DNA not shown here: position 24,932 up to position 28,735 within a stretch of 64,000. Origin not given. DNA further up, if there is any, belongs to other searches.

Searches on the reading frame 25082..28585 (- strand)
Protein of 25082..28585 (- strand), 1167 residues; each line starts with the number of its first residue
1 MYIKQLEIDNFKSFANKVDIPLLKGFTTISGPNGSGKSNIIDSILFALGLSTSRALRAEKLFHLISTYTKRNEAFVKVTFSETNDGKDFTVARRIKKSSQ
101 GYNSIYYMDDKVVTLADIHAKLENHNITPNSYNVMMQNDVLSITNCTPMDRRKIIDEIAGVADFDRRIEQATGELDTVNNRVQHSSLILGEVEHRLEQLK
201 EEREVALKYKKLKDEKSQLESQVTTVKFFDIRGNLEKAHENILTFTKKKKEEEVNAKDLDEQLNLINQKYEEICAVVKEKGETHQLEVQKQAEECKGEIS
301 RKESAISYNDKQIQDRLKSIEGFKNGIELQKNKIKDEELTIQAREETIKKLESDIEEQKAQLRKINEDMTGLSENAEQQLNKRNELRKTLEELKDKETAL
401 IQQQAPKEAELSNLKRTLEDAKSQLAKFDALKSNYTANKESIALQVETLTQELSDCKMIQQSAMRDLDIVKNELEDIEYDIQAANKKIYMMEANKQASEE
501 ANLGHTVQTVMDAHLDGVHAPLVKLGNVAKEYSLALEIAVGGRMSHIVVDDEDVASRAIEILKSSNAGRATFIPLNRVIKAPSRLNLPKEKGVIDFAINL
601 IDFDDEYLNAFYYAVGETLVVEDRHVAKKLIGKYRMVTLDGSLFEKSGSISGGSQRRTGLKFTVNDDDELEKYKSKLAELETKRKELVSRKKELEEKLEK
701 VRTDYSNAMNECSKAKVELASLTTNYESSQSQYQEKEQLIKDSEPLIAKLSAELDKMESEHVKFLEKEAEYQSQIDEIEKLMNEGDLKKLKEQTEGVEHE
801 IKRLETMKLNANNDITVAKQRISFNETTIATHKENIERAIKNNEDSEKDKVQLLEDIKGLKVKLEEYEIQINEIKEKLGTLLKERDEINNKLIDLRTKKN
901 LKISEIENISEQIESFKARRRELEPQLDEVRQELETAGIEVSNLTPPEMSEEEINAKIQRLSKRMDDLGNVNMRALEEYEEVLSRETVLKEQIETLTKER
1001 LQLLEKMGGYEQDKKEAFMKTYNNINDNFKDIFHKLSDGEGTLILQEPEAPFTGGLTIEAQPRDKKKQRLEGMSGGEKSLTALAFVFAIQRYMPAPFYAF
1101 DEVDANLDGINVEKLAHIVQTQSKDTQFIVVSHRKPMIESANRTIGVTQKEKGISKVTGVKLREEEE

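Call 85: search_protein_families(library=pfam, proteins=[window:25082-28585:-], max_evalue=0.0001)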
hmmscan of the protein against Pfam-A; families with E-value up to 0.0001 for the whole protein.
window:25082-28585:- (1167 aa): 7 families
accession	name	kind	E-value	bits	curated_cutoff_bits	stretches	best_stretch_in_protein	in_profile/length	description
PF02463.25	SMC_N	-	1.3e-49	169.1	40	1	2-1155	1-219/220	RecF/RecN/SMC N terminal domain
PF06470.18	SMC_hinge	-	1.8e-29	102.9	22.5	1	516-630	2-115/116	SMC proteins Flexible Hinge Domain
PF13476.12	AAA_23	-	1.4e-16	62.2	27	1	5-271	1-201/201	AAA domain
PF13304.12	AAA_21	-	1.1e-08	36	27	0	899-1133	124-298/304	AAA domain, putative AbiEii toxin, Type IV TA system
PF13175.12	AAA_15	-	1.1e-06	29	32.1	1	1-321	1-276/374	AAA ATPase domain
PF13555.12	AAA_29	-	9e-06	25.8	27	1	4-48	2-46/61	P-loop containing region of AAA domain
PF07926.17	TPR_MLP1_2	-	5.1e-05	23.7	36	1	849-972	2-119/129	TPR/MLP1/MLP2-like protein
